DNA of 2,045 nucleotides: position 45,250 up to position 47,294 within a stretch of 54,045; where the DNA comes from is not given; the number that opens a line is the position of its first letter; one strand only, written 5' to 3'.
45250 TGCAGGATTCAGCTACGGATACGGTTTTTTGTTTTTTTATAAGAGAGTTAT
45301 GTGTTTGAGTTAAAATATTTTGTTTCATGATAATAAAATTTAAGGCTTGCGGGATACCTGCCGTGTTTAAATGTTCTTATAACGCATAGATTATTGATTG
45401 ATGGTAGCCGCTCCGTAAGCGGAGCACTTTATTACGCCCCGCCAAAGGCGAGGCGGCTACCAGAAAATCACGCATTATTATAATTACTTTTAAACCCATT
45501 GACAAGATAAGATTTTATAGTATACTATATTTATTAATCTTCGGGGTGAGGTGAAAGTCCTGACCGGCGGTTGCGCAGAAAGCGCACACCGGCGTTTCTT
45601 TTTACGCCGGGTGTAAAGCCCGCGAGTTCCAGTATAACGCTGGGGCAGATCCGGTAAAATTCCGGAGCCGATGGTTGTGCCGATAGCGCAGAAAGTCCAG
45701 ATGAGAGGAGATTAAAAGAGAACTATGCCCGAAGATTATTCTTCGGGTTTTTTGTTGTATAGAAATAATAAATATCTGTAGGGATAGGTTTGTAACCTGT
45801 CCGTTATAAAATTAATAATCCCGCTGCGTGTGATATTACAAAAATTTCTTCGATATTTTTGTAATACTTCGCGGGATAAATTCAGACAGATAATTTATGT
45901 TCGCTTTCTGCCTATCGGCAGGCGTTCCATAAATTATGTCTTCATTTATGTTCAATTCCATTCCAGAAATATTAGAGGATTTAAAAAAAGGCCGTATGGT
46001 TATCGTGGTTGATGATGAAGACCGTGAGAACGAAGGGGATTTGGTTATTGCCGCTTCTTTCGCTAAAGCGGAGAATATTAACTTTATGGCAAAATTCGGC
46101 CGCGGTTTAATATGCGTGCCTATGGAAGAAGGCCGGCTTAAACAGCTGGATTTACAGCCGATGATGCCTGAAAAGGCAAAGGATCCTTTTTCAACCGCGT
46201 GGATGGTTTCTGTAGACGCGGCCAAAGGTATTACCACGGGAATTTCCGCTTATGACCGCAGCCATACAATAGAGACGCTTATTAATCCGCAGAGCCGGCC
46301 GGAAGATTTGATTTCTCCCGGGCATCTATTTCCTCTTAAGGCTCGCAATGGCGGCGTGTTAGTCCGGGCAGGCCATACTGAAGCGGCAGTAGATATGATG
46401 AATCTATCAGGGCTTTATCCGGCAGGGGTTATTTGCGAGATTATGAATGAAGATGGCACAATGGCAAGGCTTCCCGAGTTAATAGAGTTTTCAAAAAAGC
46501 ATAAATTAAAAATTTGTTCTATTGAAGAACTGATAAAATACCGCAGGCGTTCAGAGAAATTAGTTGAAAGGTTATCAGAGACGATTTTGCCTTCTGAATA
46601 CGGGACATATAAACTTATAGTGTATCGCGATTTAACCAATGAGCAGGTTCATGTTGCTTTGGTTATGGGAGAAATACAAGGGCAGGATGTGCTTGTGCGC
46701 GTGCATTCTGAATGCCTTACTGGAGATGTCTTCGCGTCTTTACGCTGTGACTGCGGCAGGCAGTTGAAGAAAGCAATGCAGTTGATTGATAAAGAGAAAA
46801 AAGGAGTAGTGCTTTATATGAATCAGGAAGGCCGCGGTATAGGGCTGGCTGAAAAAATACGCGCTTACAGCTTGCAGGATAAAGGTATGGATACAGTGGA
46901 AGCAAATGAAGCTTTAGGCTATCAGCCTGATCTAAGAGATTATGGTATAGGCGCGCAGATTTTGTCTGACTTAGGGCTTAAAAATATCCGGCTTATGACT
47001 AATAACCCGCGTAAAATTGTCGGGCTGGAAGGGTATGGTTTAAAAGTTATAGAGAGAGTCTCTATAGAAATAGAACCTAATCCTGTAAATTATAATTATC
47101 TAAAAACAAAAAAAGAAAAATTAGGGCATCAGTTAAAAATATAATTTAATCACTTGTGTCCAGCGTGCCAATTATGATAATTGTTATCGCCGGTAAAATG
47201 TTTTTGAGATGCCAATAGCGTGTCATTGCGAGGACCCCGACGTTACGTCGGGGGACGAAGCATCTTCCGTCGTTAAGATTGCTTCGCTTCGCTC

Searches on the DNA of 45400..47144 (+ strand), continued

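Call 53: search_with_rna_model(model_id=R2, sources=[window, L001, L002, L003, L004, L006, L008, L009, L010, L011, L012, L013, L014, L015, L016, L017, L018, L019, L020, L021, L022, L023, L024, L025, L026, L027, L028, L029, L030, L031, L032, L033, L034, L035, L036, L037, L038, L039, L040, L041, L042, L043, L044, L045, L046, L047, L048, L049, L050, L051, L052, L053, L054, L055, L056, L057, L058, L059, L060, L061, L062, L063, L064, L065, L066, L067, L068, L069, L070, L071, L072, L073, L074, L075, L076, L077, L078, L079, L080, L081, L082, L083, L084, L085, L086, L087], max_evalue=1)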
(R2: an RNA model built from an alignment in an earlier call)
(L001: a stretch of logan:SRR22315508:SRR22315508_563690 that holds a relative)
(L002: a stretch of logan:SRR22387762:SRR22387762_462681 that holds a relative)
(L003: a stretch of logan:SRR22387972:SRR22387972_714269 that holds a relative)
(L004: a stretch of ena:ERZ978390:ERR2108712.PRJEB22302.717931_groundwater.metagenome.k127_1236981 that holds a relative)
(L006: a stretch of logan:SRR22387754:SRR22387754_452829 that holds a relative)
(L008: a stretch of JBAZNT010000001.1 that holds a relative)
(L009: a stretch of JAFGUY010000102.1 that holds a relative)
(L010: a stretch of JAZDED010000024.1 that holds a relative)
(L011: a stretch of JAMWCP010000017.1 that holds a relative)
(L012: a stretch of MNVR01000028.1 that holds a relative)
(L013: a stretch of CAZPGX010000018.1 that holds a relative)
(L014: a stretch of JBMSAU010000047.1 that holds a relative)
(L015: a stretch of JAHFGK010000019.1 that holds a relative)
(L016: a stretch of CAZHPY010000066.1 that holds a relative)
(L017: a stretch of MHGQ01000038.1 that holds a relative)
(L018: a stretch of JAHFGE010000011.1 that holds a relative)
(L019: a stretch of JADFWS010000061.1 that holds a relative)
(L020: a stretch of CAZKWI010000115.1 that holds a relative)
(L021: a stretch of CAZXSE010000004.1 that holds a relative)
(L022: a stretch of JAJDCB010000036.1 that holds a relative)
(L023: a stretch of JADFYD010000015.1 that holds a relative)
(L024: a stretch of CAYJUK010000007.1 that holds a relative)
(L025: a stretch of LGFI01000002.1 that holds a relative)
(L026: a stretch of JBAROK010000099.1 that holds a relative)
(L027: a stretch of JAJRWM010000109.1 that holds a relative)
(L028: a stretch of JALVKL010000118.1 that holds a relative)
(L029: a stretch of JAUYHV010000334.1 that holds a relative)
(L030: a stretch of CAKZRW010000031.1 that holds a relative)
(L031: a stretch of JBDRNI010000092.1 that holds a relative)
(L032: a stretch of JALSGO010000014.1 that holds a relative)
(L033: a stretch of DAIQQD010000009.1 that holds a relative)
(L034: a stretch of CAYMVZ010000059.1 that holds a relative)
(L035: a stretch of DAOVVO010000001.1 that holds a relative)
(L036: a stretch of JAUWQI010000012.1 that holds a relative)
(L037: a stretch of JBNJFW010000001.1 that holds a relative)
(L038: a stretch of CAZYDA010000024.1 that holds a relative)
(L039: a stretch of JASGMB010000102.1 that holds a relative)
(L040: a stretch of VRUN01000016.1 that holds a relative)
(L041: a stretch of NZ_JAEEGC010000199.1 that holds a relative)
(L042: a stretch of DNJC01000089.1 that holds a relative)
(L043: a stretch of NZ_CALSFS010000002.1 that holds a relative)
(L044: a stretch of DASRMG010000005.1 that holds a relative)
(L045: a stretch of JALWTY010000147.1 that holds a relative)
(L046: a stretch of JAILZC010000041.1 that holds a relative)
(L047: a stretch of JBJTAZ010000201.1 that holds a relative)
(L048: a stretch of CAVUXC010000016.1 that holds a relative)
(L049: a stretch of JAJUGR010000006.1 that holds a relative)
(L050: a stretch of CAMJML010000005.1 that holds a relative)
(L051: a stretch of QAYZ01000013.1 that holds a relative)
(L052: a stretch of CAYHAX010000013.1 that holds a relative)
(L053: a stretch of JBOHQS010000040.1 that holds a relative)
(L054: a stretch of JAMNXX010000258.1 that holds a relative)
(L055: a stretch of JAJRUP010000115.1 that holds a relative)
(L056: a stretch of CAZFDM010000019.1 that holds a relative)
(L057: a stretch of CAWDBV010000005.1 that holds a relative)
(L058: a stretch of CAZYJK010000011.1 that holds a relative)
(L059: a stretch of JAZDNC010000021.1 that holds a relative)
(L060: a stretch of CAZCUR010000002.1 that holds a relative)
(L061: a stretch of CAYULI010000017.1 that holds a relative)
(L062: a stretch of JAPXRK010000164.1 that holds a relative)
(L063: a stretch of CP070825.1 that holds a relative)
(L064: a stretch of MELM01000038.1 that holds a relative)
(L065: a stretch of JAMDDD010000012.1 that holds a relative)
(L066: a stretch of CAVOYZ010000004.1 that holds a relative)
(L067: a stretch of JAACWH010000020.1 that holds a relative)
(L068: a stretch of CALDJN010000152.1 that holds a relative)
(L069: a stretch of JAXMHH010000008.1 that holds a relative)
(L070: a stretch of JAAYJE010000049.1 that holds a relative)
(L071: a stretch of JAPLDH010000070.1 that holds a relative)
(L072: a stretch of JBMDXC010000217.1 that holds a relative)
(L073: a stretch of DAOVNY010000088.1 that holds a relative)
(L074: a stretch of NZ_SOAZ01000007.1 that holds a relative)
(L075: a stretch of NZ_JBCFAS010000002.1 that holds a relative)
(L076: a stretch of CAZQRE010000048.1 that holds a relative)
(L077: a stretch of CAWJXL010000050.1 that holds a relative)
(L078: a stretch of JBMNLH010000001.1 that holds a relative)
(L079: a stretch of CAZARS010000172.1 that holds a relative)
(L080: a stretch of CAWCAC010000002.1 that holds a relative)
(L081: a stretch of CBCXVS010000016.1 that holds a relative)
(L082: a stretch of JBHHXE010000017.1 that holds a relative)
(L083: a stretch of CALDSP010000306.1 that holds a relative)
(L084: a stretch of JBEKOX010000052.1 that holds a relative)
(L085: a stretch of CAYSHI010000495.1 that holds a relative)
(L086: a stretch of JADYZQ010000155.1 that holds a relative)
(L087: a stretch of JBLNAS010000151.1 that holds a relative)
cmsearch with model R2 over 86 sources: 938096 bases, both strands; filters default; matches with E-value up to 1: 9.
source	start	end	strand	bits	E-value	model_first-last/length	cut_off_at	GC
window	50609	50733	+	134.5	4e-26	1-126/126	no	0.31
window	45815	45954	+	129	6.1e-25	1-126/126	no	0.35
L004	6710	6840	-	85.5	1.8e-15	1-126/126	no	0.47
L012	5845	5978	-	68.4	9.8e-12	1-126/126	no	0.43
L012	10768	10868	-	59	1.1e-09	1-126/126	no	0.45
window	45798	45880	-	27.4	0.008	1-126/126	no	0.31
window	50578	50674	-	24.9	0.029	1-126/126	no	0.3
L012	5806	5910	+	20.9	0.21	1-126/126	no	0.36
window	30753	30859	+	20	0.33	1-126/126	no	0.31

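Call 57: search_rna_families(sources=[L004, L012], threshold=gathering)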
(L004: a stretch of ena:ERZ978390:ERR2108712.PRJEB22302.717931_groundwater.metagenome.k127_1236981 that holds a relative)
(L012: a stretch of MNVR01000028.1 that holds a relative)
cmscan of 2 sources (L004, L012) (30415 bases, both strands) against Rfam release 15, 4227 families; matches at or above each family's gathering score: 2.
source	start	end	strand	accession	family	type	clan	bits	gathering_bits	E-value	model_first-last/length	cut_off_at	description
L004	7791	7944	+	RF00050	FMN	Cis-reg; riboswitch;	-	115.5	66.2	1.6e-26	1-138/138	no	FMN riboswitch aptamer (RFN element)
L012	10957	11031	+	RF00005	tRNA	Gene; tRNA;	CL00001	65.4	29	2.8e-12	1-71/71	no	tRNA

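Call 58: search_rna_families(source=L012, start=5780, end=6010, threshold=evalue, max_evalue=10)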
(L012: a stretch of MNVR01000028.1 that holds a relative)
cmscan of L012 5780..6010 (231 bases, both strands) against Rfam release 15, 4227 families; matches with E-value up to 10: 13.
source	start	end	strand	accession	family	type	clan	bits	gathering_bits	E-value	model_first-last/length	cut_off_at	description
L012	5794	5857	-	RF02068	STnc480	Gene; sRNA;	-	25.5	72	0.074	1-72/72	no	Enterobacterial sRNA STnc480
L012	5787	5863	-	RF01650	ceN68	Gene; snRNA; snoRNA; HACA-box;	-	21.3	80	0.1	1-121/121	no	Caenorhabditis snoRNA ceN48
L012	5858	5899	+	RF03244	mir-4798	Gene; miRNA;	-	18.8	75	0.25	1-75/75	no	mir-4798 microRNA precursor family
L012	5783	5914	+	RF01774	rpsL_ricks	Cis-reg; leader;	-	18.2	60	9.4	1-131/131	no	Rickettsia rpsL leader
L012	5808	5904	-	RF01589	plasmodium_snoR11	Gene; snRNA; snoRNA; HACA-box;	-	17.1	80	2.3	1-207/207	no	small nucleolar RNA snoR11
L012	5780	5853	+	RF04315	manA-II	Cis-reg;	-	15.7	100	2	95-147/147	5'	manA_II ncRNA motif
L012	5780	5862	+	RF00557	L10_leader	Cis-reg; leader;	-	15.3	44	2.1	56-138/138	5'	Ribosomal protein L10 leader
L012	5784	5852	+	RF02702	AgvB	Gene; sRNA;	-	14.6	56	1.9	1-62/62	no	Anti GcvB sRNA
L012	5851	5908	-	RF03590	mir-2009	Gene; miRNA;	-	14.6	90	2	1-83/83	no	mir-2009 microRNA precursor family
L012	5795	5846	-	RF02783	IscS1_thermometer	Cis-reg; thermoregulator;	-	14.2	58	2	1-183/183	no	IscS-1 ICR thermometer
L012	5850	5907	-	RF03716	mir-7131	Gene; miRNA;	-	14.1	74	4.3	1-84/84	no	mir-7131 microRNA precursor family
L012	5855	5901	+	RF04197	mir-9457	Gene; miRNA;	-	13.9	90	5.6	1-68/68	no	mir-9457 microRNA precursor family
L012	5780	5854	+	RF01808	MicX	Gene; sRNA;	-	13.7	75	0.78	106-194/194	5'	MicX Vibrio cholerae sRNA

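Call 62: search_with_rna_model(model_id=R2, sources=[L088, L089, L090, L091], max_evalue=1, show_alignments=3)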
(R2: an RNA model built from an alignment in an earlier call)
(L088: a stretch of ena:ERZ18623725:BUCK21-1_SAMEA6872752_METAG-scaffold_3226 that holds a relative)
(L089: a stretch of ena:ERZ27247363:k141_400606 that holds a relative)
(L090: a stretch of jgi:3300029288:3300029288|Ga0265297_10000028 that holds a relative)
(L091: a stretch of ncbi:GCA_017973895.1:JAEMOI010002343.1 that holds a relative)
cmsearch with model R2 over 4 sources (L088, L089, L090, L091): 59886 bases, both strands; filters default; matches with E-value up to 1: 0.
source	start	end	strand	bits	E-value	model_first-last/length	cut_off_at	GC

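Call 71: search_with_rna_model(model_id=R2, sources=[L092], max_evalue=1, show_alignments=4)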
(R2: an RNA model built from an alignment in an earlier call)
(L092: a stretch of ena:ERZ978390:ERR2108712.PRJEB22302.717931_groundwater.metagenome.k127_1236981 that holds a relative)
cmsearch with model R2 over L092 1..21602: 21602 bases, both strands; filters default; matches with E-value up to 1: 3.
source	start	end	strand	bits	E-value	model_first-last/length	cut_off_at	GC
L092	4702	4832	+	24.9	0.00067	1-126/126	no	0.43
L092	16931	17007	+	15.5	0.074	1-126/126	no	0.55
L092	20051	20166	+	13.1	0.24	1-126/126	no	0.56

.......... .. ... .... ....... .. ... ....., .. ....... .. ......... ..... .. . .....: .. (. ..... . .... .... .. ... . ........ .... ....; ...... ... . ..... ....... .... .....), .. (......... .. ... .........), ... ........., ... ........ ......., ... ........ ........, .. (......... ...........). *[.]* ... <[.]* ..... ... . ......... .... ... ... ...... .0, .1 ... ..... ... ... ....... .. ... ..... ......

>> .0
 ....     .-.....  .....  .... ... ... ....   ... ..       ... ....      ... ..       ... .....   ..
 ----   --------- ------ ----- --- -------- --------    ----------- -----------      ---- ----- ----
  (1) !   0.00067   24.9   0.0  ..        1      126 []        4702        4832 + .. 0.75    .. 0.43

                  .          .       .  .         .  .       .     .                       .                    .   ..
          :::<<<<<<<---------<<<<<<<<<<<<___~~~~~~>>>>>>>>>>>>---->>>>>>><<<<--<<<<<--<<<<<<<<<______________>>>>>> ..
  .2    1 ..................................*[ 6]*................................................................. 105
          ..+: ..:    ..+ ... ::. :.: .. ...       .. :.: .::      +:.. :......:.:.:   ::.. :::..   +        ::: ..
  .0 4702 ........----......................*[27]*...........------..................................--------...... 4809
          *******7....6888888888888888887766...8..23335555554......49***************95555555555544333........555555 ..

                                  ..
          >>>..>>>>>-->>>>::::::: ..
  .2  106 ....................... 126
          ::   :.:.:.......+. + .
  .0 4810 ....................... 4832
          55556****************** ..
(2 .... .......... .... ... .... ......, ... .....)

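Call 81: search_dna_similar(query=window:45810-45960:+, collection=plasmids, mode=distant, max_evalue=0.01, max_rows=5)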
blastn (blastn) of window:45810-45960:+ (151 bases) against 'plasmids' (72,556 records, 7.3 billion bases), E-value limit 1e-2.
No match.

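Call 82: search_dna_similar(query=window:45810-45960:+, collection=phages, mode=distant, max_evalue=0.01, max_rows=5)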
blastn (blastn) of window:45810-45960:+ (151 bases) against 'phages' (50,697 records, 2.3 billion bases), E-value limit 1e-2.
No match.
